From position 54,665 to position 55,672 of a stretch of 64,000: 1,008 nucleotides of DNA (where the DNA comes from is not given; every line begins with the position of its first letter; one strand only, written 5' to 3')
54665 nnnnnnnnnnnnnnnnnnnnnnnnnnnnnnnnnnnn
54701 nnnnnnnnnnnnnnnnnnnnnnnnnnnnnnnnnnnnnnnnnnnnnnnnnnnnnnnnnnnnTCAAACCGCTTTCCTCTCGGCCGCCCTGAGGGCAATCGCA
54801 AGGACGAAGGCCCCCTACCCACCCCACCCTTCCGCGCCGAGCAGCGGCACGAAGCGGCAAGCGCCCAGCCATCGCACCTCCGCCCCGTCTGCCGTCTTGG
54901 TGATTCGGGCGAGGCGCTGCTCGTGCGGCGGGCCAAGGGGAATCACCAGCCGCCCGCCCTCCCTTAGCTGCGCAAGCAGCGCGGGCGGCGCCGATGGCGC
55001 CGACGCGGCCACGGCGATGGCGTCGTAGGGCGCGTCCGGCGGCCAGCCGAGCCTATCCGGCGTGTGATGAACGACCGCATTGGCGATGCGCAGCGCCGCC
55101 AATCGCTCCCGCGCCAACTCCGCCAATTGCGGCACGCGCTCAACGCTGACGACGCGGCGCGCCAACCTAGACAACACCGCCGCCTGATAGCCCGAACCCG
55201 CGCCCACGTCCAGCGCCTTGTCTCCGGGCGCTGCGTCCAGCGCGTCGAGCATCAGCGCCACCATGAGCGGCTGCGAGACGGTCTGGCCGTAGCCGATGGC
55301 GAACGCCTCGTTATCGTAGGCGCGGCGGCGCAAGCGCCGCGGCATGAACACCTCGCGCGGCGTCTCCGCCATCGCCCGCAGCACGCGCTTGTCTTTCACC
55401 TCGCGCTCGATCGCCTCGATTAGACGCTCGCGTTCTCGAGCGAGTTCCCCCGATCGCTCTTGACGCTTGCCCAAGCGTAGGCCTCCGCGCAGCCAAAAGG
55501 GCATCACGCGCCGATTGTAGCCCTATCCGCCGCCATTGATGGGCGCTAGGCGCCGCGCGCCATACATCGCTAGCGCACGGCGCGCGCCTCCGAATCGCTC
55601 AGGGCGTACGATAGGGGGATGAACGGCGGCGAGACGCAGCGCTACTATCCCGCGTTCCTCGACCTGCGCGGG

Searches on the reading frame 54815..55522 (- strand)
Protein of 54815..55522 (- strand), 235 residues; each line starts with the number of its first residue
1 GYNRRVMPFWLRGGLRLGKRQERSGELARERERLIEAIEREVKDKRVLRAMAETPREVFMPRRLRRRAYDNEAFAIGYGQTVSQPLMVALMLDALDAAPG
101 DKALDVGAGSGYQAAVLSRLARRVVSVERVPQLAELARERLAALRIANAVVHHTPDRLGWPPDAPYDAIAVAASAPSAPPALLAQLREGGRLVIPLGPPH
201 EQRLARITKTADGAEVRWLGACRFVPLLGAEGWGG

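Call 57: search_protein_families(library=pfam, proteins=[window:54815-55522:-], max_evalue=0.0001)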
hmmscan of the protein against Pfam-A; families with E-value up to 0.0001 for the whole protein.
window:54815-55522:- (235 aa): 4 families
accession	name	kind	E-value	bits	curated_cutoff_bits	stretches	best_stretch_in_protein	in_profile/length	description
PF01135.25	PCMT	-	1.4e-58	198.6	20.3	1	32-230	4-208/210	Protein-L-isoaspartate(D-aspartate) O-methyltransferase (PCMT)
PF13649.12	Methyltransf_25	-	9.3e-06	26.7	27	1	104-185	2-85/97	Methyltransferase domain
PF00398.26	RrnaAD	-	4.4e-05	23.1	24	1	86-142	17-73/263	Ribosomal RNA adenine dimethylase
PF08241.18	Methyltransf_11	-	4.5e-05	24.5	21.2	1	104-176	1-71/95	Methyltransferase domain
